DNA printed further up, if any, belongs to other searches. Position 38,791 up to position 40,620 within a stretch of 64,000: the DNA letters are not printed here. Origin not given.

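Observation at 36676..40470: Two-domain SagB/ThcOx-like dehydrogenase divergent from an amidohydrolase-cyclase operon, with no YcaO partner and an internal ANAT tandem repeat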

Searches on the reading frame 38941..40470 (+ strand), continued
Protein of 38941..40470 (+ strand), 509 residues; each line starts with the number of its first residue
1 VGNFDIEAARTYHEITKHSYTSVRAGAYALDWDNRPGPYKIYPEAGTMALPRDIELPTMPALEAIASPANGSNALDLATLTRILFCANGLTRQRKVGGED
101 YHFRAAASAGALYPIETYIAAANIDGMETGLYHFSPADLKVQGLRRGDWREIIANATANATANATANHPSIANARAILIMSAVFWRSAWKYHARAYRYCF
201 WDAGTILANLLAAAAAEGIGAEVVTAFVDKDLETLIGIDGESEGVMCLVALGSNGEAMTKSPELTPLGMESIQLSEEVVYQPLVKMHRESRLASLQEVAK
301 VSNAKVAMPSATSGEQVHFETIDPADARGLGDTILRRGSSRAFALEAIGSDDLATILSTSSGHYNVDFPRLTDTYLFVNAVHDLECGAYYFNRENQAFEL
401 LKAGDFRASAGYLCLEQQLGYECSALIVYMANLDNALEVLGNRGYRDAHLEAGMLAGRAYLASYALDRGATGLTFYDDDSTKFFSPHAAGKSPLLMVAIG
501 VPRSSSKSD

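Call 38: find_homologous_proteins(query=L085:8986-10491:+, max_evalue=1e-10)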
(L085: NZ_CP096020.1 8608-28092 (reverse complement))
Query L085:8986-10491:+ (501 aa): 7830 proteins with E <= 1e-10 among 8000 candidates; the best 120 are listed.
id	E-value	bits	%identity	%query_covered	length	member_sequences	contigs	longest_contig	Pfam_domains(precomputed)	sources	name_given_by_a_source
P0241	0.0e+0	1155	100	100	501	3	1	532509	PF00881.30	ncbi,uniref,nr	ncbi:SagB/ThcOx family dehydrogenase [Halocatena salina]|uniref:SagB/ThcOx family dehydrogenase n=1 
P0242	2.2e-264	896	79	100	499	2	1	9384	PF00881.30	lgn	-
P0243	9.2e-249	844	75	100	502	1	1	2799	PF00881.30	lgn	-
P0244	2.8e-247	840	75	100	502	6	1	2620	PF00881.30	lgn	-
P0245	3.7e-221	753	67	100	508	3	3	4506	PF00881.30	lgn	-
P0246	2.2e-218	744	67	100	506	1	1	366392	PF00881.30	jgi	jgi:SagB-type dehydrogenase family enzyme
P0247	3.6e-218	744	66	100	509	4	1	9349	PF00881.30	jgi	jgi:SagB-type dehydrogenase family enzyme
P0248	5.2e-212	723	65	100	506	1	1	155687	PF00881.30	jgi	jgi:SagB-type dehydrogenase family enzyme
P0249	2.8e-204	698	64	100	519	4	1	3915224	PF00881.30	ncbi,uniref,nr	ncbi:SagB/ThcOx family dehydrogenase [Halocatena marina]|uniref:SagB/ThcOx family dehydrogenase n=1 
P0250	9.3e-187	640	57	100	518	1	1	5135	PF00881.30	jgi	jgi:SagB-type dehydrogenase family enzyme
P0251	5.3e-186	637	60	99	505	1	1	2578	PF00881.30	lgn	-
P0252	2.2e-185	635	59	99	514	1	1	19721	PF00881.30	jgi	jgi:SagB-type dehydrogenase family enzyme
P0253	1.1e-184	633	58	100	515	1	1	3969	PF00881.30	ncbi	-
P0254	4.1e-183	628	58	100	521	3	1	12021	PF00881.30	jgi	-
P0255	1.6e-182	626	57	100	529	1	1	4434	PF00881.30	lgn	-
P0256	3.5e-180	618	57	99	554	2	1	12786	PF00881.30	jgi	jgi:SagB-type dehydrogenase family enzyme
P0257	1.2e-179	616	58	100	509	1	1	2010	PF00881.30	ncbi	-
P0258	2.7e-179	615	57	100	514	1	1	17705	PF00881.30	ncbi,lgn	ncbi:MAG: SagB/ThcOx family dehydrogenase [Halobacteriales archaeon]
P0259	8.2e-179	614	57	99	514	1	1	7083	PF00881.30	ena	-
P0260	1.0e-178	613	56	100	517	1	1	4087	PF00881.30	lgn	-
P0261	1.2e-178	613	59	99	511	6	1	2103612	PF00881.30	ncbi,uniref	ncbi:SagB/ThcOx family dehydrogenase [Halalkalicoccus salilacus]|uniref:SagB/ThcOx family dehydrogen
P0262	3.3e-178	612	56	100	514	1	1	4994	PF00881.30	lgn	-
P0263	6.2e-178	611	55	100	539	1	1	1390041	PF00881.30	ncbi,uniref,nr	ncbi:SagB/ThcOx family dehydrogenase [Halorussus salinisoli]|uniref:SagB/ThcOx family dehydrogenase 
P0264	3.7e-177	608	56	99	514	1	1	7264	PF00881.30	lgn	-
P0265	1.5e-176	606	56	100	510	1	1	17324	PF00881.30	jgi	jgi:SagB-type dehydrogenase family enzyme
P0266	2.1e-176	606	57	99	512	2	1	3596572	PF00881.30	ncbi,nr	ncbi:SagB/ThcOx family dehydrogenase [Haloarcula sp. JP-L23]|nr:SagB/ThcOx family dehydrogenase [Hal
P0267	4.0e-176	605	56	100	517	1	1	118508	PF00881.30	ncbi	ncbi:SagB/ThcOx family dehydrogenase [Haladaptatus sp. NG-SE-30]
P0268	2.6e-175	602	57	99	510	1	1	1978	PF00881.30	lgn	-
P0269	1.7e-174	599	56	100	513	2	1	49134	PF00881.30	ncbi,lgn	ncbi:MAG: SagB/ThcOx family dehydrogenase [Halobacteriales archaeon]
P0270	1.1e-173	597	57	100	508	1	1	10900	PF00881.30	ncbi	ncbi:MAG: SagB/ThcOx family dehydrogenase [Halobacteriaceae archaeon]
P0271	1.2e-173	597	56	100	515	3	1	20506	PF00881.30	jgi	jgi:SagB-type dehydrogenase family enzyme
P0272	1.4e-173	596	56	99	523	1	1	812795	PF00881.30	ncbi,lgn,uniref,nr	ncbi:SagB/ThcOx family dehydrogenase [Halopiger aswanensis]|uniref:SagB-type dehydrogenase family en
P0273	1.4e-173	596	56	99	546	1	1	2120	PF00881.30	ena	-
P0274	5.9e-173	594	56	99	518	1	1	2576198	PF00881.30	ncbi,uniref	ncbi:SagB/ThcOx family dehydrogenase [Halalkalicoccus ordinarius]|uniref:SagB/ThcOx family dehydroge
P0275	6.2e-173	594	55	100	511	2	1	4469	PF00881.30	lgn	-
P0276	6.3e-173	594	55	100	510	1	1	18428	PF00881.30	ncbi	ncbi:MAG: SagB/ThcOx family dehydrogenase [Halobacteriales archaeon]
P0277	7.2e-173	594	56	99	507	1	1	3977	PF00881.30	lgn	-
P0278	9.1e-173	594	56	99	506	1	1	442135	PF00881.30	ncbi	ncbi:SagB/ThcOx family dehydrogenase [Natrialbaceae archaeon A-CW3]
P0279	1.0e-172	594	56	100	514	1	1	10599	PF00881.30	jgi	jgi:SagB-type dehydrogenase family enzyme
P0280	1.1e-172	593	57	98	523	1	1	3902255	PF00881.30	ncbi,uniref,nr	ncbi:SagB family peptide dehydrogenase [Natrinema sp. SYSU A 869]|uniref:SagB/ThcOx family dehydroge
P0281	1.1e-172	593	54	100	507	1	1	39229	PF00881.30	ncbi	-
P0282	8.8e-172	591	57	98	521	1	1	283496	PF00881.30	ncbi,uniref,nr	ncbi:SagB/ThcOx family dehydrogenase [Natrinema salsiterrestre]|uniref:SagB/ThcOx family dehydrogena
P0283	1.1e-171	590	53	100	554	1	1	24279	PF00881.30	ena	-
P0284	1.3e-171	590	56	100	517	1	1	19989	PF00881.30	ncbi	ncbi:SagB/ThcOx family dehydrogenase [Haladaptatus sp. NG-WS-4]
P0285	1.6e-171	590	55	99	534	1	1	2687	PF00881.30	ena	-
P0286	1.9e-171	589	55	100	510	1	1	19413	PF00881.30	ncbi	-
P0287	2.2e-171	589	57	98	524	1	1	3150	PF00881.30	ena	-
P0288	2.4e-171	589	57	98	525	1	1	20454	PF00881.30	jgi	jgi:SagB-type dehydrogenase family enzyme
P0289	2.6e-171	589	56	99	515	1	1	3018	PF00881.30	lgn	-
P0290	3.0e-171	589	56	99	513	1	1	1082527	PF00881.30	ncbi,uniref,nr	ncbi:SagB/ThcOx family dehydrogenase [Halopiger djelfimassiliensis]|uniref:SagB/ThcOx family dehydro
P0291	3.3e-171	589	56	99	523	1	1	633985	PF00881.30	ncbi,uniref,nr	ncbi:dehydrogenase [Natronococcus pandeyae]|uniref:Dehydrogenase n=1 Tax=Natronococcus pandeyae TaxI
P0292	3.4e-171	589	52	99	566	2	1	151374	PF00881.30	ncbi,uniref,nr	ncbi:SagB/ThcOx family dehydrogenase [Natrarchaeobius chitinivorans]|uniref:SagB/ThcOx family dehydr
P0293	5.2e-171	588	52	71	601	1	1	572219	PF00881.30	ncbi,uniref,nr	ncbi:SagB/ThcOx family dehydrogenase [Natrarchaeobius oligotrophus]|uniref:SagB/ThcOx family dehydro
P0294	5.4e-171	588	55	100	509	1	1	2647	PF00881.30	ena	-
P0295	6.4e-171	588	56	99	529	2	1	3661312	PF00881.30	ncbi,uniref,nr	ncbi:SagB/ThcOx family dehydrogenase [Natrinema gelatinilyticum]|uniref:SagB/ThcOx family dehydrogen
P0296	6.4e-171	588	55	100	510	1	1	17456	PF00881.30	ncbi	ncbi:MAG: SagB family peptide dehydrogenase [Halobacteriales archaeon]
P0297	6.6e-171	588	55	99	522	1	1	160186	PF00881.30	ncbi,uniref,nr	ncbi:SagB/ThcOx family dehydrogenase [Natronorubrum sp. JWXQ-INN-674]|uniref:SagB/ThcOx family dehyd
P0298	7.8e-171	587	56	100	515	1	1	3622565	PF00881.30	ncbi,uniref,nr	ncbi:SagB/ThcOx family dehydrogenase [Salinilacihabitans rarus]|uniref:SagB/ThcOx family dehydrogena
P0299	8.3e-171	587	56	100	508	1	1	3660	PF00881.30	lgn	-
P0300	2.4e-170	586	56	99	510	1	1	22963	PF00881.30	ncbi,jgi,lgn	-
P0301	2.5e-170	586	56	100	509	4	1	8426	PF00881.30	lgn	-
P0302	5.4e-170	585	56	99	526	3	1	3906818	PF00881.30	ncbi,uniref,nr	ncbi:SagB/ThcOx family dehydrogenase [Halosolutus gelatinilyticus]|uniref:SagB/ThcOx family dehydrog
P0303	5.9e-170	584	56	98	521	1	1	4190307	PF00881.30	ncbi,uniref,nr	ncbi:SagB/ThcOx family dehydrogenase [Natrinema salinisoli]|uniref:SagB/ThcOx family dehydrogenase n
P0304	1.4e-169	583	56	99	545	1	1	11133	PF00881.30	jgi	jgi:SagB-type dehydrogenase family enzyme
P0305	1.4e-169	583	54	99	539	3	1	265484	PF00881.30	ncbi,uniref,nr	ncbi:SagB/ThcOx family dehydrogenase [Natrialba swarupiae]|uniref:SagB/ThcOx family dehydrogenase n=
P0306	1.6e-169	583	55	99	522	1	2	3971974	PF00881.30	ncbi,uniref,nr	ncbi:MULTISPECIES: SagB/ThcOx family dehydrogenase [Natrialbaceae]|uniref:SagB/ThcOx family dehydrog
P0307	3.7e-169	582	55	99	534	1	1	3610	PF00881.30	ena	-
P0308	8.4e-169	581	56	99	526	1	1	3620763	PF00881.30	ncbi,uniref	ncbi:SagB/ThcOx family dehydrogenase [Natrinema sp. 74]|uniref:SagB/ThcOx family dehydrogenase n=1 T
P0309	9.1e-169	581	55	100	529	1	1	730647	PF00881.30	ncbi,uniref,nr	ncbi:SagB/ThcOx family dehydrogenase [Halegenticoccus soli]|uniref:SagB/ThcOx family dehydrogenase n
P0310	1.1e-168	580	55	99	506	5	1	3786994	PF00881.30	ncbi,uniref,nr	ncbi:SagB/ThcOx family dehydrogenase [Natronosalvus rutilus]|uniref:SagB/ThcOx family dehydrogenase 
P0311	1.6e-168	580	56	99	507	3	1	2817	PF00881.30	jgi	jgi:SagB-type dehydrogenase family enzyme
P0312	2.0e-168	579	56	99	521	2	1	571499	PF00881.30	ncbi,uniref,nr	ncbi:SagB/ThcOx family dehydrogenase [Natrinema sp. 1APR25-10V2]|uniref:SagB/ThcOx family dehydrogen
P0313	2.4e-168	579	55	99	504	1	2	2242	PF00881.30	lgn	-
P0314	4.3e-168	578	53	99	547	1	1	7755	PF00881.30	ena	-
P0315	5.1e-168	578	56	98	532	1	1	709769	PF00881.30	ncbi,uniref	ncbi:SagB/ThcOx family dehydrogenase [Haloarchaeobius amylolyticus]|uniref:SagB/ThcOx family dehydro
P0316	5.7e-168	578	56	99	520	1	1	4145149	PF00881.30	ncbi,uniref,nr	ncbi:SagB/ThcOx family dehydrogenase [Natronococcus wangiae]|uniref:SagB/ThcOx family dehydrogenase 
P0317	6.2e-168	578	56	99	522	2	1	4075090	PF00881.30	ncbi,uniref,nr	ncbi:SagB/ThcOx family dehydrogenase [Natronobeatus ordinarius]|uniref:SagB/ThcOx family dehydrogena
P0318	6.6e-168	578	53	100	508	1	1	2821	PF00881.30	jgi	-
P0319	1.0e-167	577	55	100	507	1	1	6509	PF00881.30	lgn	-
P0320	1.5e-167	577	55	100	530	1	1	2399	PF00881.30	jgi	jgi:SagB-type dehydrogenase family enzyme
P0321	2.7e-167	576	55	99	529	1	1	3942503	PF00881.30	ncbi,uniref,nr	ncbi:SagB/ThcOx family dehydrogenase [Natrinema caseinilyticum]|uniref:SagB/ThcOx family dehydrogena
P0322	4.3e-167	575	56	99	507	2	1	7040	PF00881.30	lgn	-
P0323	4.4e-167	575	55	100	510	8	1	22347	PF00881.30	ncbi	-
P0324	5.1e-167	575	54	100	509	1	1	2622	PF00881.30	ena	-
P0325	5.3e-167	575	55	100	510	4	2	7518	PF00881.30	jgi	-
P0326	7.5e-167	574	55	98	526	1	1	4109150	PF00881.30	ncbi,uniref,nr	ncbi:SagB/ThcOx family dehydrogenase [Natrinema sp. DC36]|uniref:SagB/ThcOx family dehydrogenase n=1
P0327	9.9e-167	574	56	99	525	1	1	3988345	PF00881.30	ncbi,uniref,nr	ncbi:SagB/ThcOx family dehydrogenase [Natrinema ejinorense]|uniref:Dehydrogenase n=1 Tax=Natrinema e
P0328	1.1e-166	574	54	99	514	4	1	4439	PF00881.30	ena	-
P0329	1.2e-166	574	56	100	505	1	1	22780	PF00881.30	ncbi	ncbi:MAG: SagB/ThcOx family dehydrogenase [Halobacteriaceae archaeon]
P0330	1.6e-166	573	55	99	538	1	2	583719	PF00881.30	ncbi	ncbi:SagB/ThcOx family dehydrogenase [Halopiger thermotolerans]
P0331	2.0e-166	573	56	98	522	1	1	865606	PF00881.30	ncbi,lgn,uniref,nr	ncbi:SagB/ThcOx family dehydrogenase [Natrinema salaciae]|uniref:SagB-type dehydrogenase domain-cont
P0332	6.9e-166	571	56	100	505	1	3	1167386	PF00881.30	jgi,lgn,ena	-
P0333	7.1e-166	571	55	99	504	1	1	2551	PF00881.30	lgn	-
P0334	1.1e-165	570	54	100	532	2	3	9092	PF00881.30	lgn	-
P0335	1.9e-165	570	54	98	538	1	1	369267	PF00881.30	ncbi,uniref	ncbi:SagB family peptide dehydrogenase [Natrarchaeobius sp. A-rgal3]|uniref:SagB/ThcOx family dehydr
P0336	3.5e-165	569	54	98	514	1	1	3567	PF00881.30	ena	-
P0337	3.9e-165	569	54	99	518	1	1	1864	PF00881.30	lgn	-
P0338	6.4e-165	568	55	99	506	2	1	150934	PF00881.30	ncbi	ncbi:SagB/ThcOx family dehydrogenase [Natrialbaceae archaeon A-CW1-1]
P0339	6.4e-165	568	52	100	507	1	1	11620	PF00881.30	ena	-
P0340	9.9e-165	567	56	99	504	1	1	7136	PF00881.30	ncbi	-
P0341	1.2e-164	567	55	99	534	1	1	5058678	PF00881.30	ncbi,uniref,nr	ncbi:SagB/ThcOx family dehydrogenase [Halosolutus halophilus]|uniref:SagB/ThcOx family dehydrogenase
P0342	2.3e-164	566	53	100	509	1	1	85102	PF00881.30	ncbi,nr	ncbi:MAG: SagB family peptide dehydrogenase [Halobacteriales archaeon]|nr:SagB family peptide dehydr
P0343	2.5e-164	566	54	99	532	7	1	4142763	PF00881.30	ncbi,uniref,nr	ncbi:SagB/ThcOx family dehydrogenase [Haloterrigena sp. SYSU A121-1]|uniref:SagB/ThcOx family dehydr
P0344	2.7e-164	566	54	99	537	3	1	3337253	PF00881.30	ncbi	-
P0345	3.2e-164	566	54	99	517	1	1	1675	PF00881.30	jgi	jgi:SagB-type dehydrogenase family enzyme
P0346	4.7e-164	565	52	99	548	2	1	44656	PF00881.30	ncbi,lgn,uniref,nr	ncbi:SagB/ThcOx family dehydrogenase [Natronolimnohabitans innermongolicus]|uniref:SagB-type dehydro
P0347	7.4e-164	564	51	99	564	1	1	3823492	PF00881.30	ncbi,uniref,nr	ncbi:SagB/ThcOx family dehydrogenase [Haloterrigena alkaliphila]|uniref:SagB/ThcOx family dehydrogen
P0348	9.3e-164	564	55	99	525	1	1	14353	PF00881.30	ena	-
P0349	1.3e-163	564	54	99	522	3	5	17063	PF00881.30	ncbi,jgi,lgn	ncbi:MAG: SagB-type dehydrogenase family enzyme [Natronomonas sp.]|jgi:SagB-type dehydrogenase famil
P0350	3.1e-163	562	53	100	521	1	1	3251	PF00881.30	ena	-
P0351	4.8e-163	562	54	98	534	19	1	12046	PF00881.30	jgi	-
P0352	1.1e-162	561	53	100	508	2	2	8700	PF00881.30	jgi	jgi:SagB-type dehydrogenase family enzyme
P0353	3.0e-162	559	53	98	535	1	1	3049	PF00881.30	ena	-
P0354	3.7e-162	559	54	99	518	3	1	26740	PF00881.30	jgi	jgi:SagB-type dehydrogenase family enzyme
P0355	4.8e-162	558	54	100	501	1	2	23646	PF00881.30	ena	-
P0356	5.8e-162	558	53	99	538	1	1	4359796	PF00881.30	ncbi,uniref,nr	ncbi:SagB/ThcOx family dehydrogenase [Natrinema halophilum]|uniref:SagB/ThcOx family dehydrogenase n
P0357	1.4e-161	557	52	99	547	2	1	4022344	PF00881.30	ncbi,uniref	ncbi:SagB family peptide dehydrogenase [Halomontanus rarus]|uniref:SagB family peptide dehydrogenase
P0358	3.1e-161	556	53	100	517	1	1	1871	PF00881.30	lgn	-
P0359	3.2e-161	556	53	100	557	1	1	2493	PF00881.30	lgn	-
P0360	3.7e-161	555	53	100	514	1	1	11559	PF00881.30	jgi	jgi:SagB-type dehydrogenase family enzyme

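Call 54: predict_structure(alignment_id=A2)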
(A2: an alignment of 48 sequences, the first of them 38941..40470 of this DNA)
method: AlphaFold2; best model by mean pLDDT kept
length: 509 residues; sequences in the alignment: 48
mean_pLDDT: 89.9   pTM: 0.92
mean pLDDT of the five models: 89.9, 89.1, 88.6, 87.9, 87.8
residues with pLDDT >= 90: 369; 70-90: 102; 50-70: 29; < 50: 9
segments of 3 or more residues with pLDDT < 50: 160-166
pLDDT, mean of each block of 10 residues (from residue 1): 91 93 79 84 94 93 91 94 87 63 54 84 94 91 96 80 56 95 91 92 94 96 95 95 95 86 90 87 95 93 83 86 94 86 96 96 88 97 98 94 97 95 98 96 97 95 95 94 95 97 80
secondary structure, 60 per line:
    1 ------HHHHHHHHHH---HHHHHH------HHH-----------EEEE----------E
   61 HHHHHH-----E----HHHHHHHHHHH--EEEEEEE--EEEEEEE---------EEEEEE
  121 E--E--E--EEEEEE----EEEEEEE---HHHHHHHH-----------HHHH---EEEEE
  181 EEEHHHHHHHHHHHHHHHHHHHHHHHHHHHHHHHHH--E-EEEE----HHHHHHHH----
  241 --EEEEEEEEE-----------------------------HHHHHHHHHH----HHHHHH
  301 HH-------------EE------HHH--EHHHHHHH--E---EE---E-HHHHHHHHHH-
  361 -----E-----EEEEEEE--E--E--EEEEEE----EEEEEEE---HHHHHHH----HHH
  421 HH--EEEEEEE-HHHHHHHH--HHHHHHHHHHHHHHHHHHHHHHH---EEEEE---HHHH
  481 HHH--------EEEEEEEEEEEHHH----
elements in order: H7-16 H20-25 E46-49 H61-66 H77-87 E90-96 E99-105 E115-121 E130-135 E140-146 H150-157 H169-172 E176-183 H184-216 E221-224 H229-236 E243-251 H281-290 H295-302 H330-336 H350-359 E372-378 E387-392 E397-403 H407-413 H418-422 E425-431 H433-440 H443-465 E469-473 H477-483 E492-502

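Call 56: fold_search(model_id=the predicted structure, library=pdb)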
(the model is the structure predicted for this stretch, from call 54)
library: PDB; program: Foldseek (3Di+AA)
matches with E <= 10: 324; with E <= 0.001: 97
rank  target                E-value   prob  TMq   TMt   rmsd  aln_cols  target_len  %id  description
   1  3eo7                  1.8e-38  1.00  0.75  0.79   7.9       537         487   24  Crystal structure of a putative nitroreductase (ava_2154) from anabaena variabilis atcc 29413 at 1.80 A resolution (released 2008-10-28)
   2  8pz5_A                3.6e-11  1.00  0.36  0.39   6.9       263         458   19  Structure of ThcOx, solved at wavelength 3.099 A (released 2023-10-25)
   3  5lq4_B                1.3e-10  1.00  0.35  0.38   8.2       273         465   20  The Structure of ThcOx, the First Oxidase Protein from the Cyanobactin Pathways (released 2016-11-09)
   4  3hj9_A                2.5e-10  1.00  0.32  0.70  11.8       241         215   20  Crystal structure of a putative nitroreductase (reut_a1228) from ralstonia eutropha jmp134 at 2.00 A resolution (released 2009-06-16)
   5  5lq4_A                2.8e-10  1.00  0.37  0.41   6.4       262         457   19  The Structure of ThcOx, the First Oxidase Protein from the Cyanobactin Pathways (released 2016-11-09)
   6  3hoi                  1.1e-09  1.00  0.30  0.72   4.9       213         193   19  Crystal structure of FMN-dependent nitroreductase BF3017 from Bacteroides fragilis NCTC 9343 (YP_212631.1) from Bacteroi (released 2009-06-23)
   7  3hj9_B                1.3e-09  1.00  0.31  0.70   7.3       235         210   18  Crystal structure of a putative nitroreductase (reut_a1228) from ralstonia eutropha jmp134 at 2.00 A resolution (released 2009-06-16)
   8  7ly7_B                1.4e-09  1.00  0.31  0.47  14.6       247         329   19  Crystal structure of the elongation module of the bacillamide NRPS, BmdB, in complex with the oxidase BmdC (released 2022-02-02)
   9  8cqs_A                2.6e-09  1.00  0.30  0.73   4.7       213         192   20  Flavin mononucleotide-dependent nitroreductase B.thetaiotaomicron (BT_0217) (released 2024-03-27)
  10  8cqs_B                3.1e-09  1.00  0.30  0.73   4.7       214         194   20  Flavin mononucleotide-dependent nitroreductase B.thetaiotaomicron (BT_0217) (released 2024-03-27)
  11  7ly4_A                7.8e-09  1.00  0.31  0.47  14.6       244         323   18  Cryo-EM structure of the elongation module of the bacillamide NRPS, BmdB, in complex with the oxidase, BmdC (released 2022-02-02)
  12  6grh_C                4.3e-08  1.00  0.31  0.55  17.2       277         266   15  E. coli Microcin synthetase McbBCD complex with truncated pro-MccB17 bound (released 2019-01-30)
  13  6gos_C                5.5e-08  1.00  0.29  0.54  15.6       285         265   14  E. coli Microcin synthetase McbBCD complex with pro-MccB17 bound (released 2019-01-30)
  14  7ly5_B                9.7e-08  1.00  0.30  0.76   9.4       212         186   17  Proteolyzed crystal structure of the bacillamide NRPS, BmdB, in complex with the oxidase BmdC (released 2022-02-02)
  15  3of4_A                2.8e-06  1.00  0.26  0.59   4.9       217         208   15  Crystal structure of a FMN/FAD- and NAD(P)H-dependent nitroreductase (nfnB, IL2077) from Idiomarina loihiensis L2TR at (released 2010-08-25)
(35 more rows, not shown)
